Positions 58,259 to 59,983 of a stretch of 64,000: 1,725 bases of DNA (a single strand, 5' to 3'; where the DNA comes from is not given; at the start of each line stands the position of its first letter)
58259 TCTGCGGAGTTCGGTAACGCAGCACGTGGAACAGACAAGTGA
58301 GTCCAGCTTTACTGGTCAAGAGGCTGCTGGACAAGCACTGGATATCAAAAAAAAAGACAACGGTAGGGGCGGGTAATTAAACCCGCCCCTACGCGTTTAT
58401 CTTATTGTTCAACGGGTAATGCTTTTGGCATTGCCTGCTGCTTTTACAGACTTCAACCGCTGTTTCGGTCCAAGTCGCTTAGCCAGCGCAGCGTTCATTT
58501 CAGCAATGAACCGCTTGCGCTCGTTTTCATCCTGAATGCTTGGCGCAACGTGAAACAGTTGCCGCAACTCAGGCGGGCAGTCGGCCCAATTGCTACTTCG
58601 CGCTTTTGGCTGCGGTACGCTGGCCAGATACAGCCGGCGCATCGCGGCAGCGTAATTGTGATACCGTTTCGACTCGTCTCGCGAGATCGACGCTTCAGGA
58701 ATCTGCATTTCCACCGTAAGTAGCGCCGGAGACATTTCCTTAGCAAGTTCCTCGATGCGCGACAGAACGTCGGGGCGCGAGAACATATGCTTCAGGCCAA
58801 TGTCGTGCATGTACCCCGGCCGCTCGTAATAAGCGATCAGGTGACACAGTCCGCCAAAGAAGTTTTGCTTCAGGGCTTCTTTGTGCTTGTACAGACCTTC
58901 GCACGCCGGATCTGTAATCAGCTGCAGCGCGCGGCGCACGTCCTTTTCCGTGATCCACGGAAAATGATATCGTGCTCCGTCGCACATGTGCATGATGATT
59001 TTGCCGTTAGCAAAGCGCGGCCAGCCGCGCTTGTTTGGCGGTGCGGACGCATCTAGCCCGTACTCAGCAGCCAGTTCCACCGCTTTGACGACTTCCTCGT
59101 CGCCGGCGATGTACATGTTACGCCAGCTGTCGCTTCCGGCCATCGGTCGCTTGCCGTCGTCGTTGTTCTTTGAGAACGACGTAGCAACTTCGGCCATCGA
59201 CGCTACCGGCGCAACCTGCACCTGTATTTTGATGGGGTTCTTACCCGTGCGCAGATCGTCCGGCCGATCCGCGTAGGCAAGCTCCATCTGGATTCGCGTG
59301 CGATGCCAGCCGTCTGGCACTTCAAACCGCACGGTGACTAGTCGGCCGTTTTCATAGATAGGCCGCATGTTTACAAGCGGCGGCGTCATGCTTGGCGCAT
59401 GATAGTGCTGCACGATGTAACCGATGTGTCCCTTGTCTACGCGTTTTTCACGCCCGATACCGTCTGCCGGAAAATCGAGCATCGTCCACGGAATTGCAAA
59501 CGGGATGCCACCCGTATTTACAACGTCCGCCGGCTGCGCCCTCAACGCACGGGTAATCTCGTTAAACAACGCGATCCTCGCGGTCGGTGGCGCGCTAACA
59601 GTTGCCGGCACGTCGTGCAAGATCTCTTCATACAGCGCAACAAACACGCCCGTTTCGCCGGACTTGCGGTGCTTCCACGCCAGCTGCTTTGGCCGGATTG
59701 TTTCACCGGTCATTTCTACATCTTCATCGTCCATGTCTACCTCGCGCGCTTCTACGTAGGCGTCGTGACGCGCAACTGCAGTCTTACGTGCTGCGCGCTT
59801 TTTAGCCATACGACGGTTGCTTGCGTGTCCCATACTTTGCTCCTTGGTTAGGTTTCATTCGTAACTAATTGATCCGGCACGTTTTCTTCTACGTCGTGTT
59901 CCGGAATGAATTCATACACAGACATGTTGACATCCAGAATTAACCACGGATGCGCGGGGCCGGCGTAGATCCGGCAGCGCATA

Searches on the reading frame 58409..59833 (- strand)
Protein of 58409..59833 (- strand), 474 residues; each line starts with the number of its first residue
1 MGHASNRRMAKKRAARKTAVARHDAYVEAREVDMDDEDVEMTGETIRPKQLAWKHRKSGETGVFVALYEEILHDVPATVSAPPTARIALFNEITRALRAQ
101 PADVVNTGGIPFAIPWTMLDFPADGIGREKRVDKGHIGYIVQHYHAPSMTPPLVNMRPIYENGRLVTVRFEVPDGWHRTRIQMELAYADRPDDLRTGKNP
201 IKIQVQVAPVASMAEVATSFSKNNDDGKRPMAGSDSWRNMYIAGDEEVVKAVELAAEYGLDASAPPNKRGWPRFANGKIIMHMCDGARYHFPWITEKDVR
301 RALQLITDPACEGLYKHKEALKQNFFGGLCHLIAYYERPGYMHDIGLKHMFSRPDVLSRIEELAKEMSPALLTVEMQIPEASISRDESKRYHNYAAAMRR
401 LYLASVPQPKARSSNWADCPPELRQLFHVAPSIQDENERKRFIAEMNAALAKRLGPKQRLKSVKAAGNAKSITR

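Call 11: search_protein_families(library=pfam, proteins=[window:58409-59833:-], max_evalue=0.01)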
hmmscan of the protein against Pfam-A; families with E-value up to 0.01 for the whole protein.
window:58409-59833:- (474 aa): 0 families

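Call 18: find_related_loci(query=window:58409-59833:-, collection=viral_contigs, flank=10000)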
Query window:58409-59833:- (474 aa) in viral_contigs; peptide patterns used: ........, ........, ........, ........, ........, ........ (x = any residue, [..] = any of these).
3 stretches matched a pattern; 2 encode a relative of the query (tblastn E <= 1e-3); 2 distinct loci.
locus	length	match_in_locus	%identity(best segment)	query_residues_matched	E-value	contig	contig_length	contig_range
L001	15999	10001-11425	74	1-474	0e+0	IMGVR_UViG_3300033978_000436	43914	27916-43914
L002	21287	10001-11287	55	48-474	1e-160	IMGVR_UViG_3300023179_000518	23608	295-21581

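Call 19: search_protein_families(library=phrogs, proteins=[window:58409-59833:-], max_evalue=0.001)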
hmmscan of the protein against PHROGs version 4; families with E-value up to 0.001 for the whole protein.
window:58409-59833:- (474 aa): 0 families

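Call 88: find_homologous_proteins(query=window:58409-59833:-, max_evalue=1e-20)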
Query window:58409-59833:- (474 aa): 15 proteins with E <= 1e-20 among 8000 candidates.
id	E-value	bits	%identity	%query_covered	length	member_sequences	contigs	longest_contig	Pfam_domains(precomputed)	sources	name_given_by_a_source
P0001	0.0e+0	1073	100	98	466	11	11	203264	-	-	-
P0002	1.4e-245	833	75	100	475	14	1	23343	-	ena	-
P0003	1.9e-229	780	70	100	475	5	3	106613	-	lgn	-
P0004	3.9e-171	588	56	100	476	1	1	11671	-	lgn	-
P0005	1.0e-161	557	54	98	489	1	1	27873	-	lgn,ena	-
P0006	6.7e-161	554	60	85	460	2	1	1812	-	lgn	-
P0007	3.0e-158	545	57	90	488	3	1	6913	-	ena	-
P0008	1.8e-156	540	53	100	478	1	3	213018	-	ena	-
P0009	4.4e-156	538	56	89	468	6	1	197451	-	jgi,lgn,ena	jgi:hypothetical protein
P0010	2.1e-154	533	52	99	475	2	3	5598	-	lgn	-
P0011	2.7e-153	529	57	88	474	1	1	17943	-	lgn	-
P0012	3.4e-152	526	56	88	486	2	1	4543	-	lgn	-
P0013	2.5e-138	480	49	100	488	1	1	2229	-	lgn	-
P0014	7.6e-125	435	46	96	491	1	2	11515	-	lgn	-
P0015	4.2e-106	374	44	91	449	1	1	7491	-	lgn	-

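Call 89: find_encoding_contigs(protein=P0003, flank=10000, max_places=3)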
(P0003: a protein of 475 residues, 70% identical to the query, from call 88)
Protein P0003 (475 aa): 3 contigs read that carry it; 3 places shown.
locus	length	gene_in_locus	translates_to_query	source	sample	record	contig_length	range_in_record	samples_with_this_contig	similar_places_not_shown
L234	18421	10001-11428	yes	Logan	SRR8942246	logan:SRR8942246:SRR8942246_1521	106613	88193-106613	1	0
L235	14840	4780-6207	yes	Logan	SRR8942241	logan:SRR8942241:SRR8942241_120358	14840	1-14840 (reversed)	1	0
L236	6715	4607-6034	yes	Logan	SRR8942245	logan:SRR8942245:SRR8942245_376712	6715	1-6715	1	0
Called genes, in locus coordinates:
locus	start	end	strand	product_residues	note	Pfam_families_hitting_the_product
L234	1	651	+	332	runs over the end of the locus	PF25087:GMPPB_C (faint)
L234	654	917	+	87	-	-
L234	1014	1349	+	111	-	-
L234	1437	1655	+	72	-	-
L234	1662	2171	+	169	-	-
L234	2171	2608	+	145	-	PF21798:DUF6878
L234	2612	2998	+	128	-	-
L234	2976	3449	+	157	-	-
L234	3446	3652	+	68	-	-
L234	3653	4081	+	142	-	PF21866:DUF6915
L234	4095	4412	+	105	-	PF11284:DUF3085 (weak)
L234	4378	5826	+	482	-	PF20530:DUF6745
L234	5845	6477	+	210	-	-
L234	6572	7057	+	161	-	-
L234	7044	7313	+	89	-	-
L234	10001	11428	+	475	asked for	-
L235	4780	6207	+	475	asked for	-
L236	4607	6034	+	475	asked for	-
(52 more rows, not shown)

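Call 90: find_encoding_contigs(protein=P0002, flank=10000, max_places=2)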
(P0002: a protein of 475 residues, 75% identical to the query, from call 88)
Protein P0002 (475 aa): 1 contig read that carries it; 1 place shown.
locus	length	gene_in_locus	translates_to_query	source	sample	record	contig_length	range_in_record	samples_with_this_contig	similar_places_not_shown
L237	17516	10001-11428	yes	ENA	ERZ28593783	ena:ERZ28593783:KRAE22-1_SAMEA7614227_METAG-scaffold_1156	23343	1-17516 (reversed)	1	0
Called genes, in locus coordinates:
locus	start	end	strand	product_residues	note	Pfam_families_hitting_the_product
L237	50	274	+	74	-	-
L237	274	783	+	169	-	-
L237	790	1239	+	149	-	PF21798:DUF6878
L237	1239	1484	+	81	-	-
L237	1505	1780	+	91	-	-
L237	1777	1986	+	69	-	-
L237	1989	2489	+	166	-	-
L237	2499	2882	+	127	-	PF21866:DUF6915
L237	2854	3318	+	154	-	PF11284:DUF3085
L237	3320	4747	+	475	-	PF20530:DUF6745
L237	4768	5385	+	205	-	-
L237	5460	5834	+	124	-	-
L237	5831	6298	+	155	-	-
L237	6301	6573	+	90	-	-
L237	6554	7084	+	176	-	-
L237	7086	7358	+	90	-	-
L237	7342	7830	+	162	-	-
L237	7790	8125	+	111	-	-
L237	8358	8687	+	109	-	-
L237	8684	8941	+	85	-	-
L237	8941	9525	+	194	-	-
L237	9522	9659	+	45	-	-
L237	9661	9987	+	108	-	-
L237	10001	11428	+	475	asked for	-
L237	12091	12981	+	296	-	-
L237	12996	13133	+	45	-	-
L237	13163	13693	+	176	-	PF02810:SEC-C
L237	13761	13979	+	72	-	-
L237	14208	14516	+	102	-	PF03819:MazG (weak)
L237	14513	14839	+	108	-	-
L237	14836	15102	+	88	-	-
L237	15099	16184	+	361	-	-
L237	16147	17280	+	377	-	-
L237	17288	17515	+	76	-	?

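Call 91: find_encoding_contigs(protein=P0008, flank=10000, max_places=2)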
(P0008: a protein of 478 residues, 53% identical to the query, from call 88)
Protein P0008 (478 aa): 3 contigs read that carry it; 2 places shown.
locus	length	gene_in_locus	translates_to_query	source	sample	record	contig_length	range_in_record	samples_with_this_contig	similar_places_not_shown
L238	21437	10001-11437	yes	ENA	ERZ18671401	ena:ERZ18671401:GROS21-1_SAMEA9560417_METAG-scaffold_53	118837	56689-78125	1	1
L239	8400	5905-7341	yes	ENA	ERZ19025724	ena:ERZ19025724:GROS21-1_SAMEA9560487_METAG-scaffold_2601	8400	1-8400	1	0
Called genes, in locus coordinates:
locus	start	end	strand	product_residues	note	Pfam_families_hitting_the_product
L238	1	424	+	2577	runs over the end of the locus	-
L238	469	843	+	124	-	-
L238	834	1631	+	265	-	PF02369:Big_1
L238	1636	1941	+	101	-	-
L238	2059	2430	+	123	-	-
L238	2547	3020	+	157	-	-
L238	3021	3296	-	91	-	-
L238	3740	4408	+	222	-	-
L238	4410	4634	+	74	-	PF02599:CsrA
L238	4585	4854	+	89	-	-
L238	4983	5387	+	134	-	-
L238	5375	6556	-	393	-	-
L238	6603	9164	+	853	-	-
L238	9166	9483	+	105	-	-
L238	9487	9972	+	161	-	PF03013:Pyr_excise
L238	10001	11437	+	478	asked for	-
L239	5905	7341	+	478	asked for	-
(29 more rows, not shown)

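Call 92: find_encoding_contigs(protein=P0009, flank=10000, max_places=2)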
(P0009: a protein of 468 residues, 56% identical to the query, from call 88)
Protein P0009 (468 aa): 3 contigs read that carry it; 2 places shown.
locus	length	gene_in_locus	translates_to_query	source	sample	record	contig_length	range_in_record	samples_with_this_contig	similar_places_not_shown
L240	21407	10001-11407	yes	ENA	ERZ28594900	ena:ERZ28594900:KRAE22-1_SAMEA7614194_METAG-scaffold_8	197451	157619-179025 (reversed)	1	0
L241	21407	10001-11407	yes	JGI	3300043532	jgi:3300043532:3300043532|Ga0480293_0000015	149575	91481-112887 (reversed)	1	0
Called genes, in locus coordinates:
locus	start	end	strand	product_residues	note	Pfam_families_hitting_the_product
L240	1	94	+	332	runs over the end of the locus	PF25084:LbH_EIF2B (faint), PF25087:GMPPB_C (weak)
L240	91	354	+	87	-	-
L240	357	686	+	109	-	-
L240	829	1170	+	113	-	-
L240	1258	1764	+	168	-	-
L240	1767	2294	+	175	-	PF21798:DUF6878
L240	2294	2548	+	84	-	-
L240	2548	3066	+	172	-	-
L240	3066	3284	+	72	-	-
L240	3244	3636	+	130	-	PF21866:DUF6915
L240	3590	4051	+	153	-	PF11284:DUF3085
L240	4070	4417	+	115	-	-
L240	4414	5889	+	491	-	PF20530:DUF6745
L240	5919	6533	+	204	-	-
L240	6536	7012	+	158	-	-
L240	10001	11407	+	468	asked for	-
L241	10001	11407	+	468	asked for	-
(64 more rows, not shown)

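Call 100: find_encoding_contigs(protein=P0005, flank=10000, max_places=2)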
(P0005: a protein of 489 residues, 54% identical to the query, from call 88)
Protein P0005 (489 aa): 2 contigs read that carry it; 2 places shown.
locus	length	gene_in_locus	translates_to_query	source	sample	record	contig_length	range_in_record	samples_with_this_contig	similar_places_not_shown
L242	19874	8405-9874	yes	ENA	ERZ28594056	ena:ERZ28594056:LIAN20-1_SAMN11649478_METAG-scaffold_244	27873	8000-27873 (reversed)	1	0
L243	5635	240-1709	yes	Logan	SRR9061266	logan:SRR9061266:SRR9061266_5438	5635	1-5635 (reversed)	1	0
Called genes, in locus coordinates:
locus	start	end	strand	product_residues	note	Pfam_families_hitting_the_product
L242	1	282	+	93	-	?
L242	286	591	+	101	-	-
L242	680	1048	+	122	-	-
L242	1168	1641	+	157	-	-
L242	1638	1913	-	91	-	-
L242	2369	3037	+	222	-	-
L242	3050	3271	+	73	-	PF02599:CsrA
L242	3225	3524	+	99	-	-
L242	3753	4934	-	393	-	-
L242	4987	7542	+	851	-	-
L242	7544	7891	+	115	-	-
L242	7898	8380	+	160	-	PF03013:Pyr_excise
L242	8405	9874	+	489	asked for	-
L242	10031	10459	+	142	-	-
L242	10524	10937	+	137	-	-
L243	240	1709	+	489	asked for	-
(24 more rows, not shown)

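Call 101: find_encoding_contigs(protein=P0011, flank=10000, max_places=2)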
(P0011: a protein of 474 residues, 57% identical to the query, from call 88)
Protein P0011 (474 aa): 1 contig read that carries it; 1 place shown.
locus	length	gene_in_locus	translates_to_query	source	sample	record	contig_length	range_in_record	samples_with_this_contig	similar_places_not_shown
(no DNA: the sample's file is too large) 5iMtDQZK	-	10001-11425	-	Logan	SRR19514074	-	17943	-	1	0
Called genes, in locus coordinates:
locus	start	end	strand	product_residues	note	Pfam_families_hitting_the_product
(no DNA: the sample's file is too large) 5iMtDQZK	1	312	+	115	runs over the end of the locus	-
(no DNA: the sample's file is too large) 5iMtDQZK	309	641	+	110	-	PF09134:Invasin_D3 (weak), PF02369:Big_1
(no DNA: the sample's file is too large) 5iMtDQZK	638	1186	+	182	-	-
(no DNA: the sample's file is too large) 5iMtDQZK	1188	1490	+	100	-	-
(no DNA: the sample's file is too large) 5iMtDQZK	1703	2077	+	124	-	-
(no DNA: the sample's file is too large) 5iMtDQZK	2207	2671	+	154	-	-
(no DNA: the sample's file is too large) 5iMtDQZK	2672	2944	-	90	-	-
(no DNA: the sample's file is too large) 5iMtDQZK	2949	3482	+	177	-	-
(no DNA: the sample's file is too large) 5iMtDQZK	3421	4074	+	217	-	-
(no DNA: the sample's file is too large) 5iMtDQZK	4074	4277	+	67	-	PF02599:CsrA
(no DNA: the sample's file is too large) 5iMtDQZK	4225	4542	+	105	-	-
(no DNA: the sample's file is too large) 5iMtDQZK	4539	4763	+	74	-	-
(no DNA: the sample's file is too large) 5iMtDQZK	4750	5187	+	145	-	-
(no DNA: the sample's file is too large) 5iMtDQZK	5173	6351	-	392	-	-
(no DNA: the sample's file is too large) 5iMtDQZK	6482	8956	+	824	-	-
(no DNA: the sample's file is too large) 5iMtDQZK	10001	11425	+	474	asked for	-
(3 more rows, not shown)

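Call 102: find_encoding_contigs(protein=P0004, flank=10000, max_places=2)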
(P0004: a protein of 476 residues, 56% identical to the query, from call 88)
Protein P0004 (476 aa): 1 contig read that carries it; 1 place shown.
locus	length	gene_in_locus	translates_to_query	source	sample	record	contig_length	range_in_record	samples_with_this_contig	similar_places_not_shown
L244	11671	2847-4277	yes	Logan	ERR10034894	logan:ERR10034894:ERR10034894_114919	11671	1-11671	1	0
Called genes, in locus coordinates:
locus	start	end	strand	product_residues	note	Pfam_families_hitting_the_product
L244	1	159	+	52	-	?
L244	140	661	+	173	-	-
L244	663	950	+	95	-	-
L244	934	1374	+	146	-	-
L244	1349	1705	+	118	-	-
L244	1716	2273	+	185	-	-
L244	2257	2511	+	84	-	-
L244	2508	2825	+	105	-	-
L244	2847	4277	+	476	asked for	-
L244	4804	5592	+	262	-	-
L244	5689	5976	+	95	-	-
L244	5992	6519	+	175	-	PF02810:SEC-C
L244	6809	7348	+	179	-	-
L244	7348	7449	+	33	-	-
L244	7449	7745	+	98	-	-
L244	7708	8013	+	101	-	-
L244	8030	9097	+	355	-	-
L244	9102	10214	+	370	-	-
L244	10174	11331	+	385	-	-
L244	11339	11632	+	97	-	-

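Call 103: find_encoding_contigs(protein=P0007, flank=10000, max_places=2)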
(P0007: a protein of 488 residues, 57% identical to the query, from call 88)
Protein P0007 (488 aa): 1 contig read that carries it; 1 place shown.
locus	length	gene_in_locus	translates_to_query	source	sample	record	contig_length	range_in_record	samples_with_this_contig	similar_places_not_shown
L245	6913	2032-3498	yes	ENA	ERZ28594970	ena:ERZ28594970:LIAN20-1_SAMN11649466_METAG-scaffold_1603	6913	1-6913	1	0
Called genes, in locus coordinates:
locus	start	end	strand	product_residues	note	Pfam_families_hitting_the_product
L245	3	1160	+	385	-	?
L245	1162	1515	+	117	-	-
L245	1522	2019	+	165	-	PF03013:Pyr_excise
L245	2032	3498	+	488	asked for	-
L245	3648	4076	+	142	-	-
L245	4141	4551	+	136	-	-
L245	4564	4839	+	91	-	-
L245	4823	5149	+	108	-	-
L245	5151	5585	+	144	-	-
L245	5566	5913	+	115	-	-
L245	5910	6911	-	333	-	?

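Call 112: find_encoding_contigs(protein=L244:11339-11632:+, flank=10000, max_places=6)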
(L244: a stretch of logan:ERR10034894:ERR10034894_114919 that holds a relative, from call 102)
Protein L244:11339-11632:+ (97 aa): 1 contig read that carries it; 1 place shown.
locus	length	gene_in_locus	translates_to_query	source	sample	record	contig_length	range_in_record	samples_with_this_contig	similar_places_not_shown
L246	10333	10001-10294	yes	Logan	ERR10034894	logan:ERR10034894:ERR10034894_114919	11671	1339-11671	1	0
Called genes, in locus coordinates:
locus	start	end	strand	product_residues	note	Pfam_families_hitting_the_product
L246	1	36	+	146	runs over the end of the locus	-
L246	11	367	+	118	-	-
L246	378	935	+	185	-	-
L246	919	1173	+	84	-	-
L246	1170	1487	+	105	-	-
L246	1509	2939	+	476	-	-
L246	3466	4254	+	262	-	-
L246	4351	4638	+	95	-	-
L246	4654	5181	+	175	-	PF02810:SEC-C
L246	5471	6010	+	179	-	-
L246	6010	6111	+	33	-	-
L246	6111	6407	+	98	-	-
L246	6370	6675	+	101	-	-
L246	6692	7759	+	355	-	-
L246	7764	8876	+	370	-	-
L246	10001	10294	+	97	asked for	-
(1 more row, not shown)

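Call 113: find_encoding_contigs(protein=L237:16147-17280:+, flank=10000, max_places=6)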
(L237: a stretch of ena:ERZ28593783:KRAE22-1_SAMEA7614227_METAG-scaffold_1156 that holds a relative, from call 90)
Protein L237:16147-17280:+ (377 aa): 1 contig read that carries it; 1 place shown.
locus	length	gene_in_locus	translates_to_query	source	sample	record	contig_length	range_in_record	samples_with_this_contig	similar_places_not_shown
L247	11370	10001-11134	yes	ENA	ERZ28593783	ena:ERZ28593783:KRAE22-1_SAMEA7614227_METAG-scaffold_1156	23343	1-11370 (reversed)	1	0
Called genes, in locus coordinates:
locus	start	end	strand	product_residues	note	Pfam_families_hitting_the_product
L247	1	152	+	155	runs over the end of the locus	-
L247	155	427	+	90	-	-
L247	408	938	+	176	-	-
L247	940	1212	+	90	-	-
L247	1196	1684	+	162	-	-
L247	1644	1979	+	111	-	-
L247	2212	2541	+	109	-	-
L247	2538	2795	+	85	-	-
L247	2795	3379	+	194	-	-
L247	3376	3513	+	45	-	-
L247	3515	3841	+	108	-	-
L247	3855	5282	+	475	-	-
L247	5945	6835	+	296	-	-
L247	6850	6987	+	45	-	-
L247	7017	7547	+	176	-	PF02810:SEC-C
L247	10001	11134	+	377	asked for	-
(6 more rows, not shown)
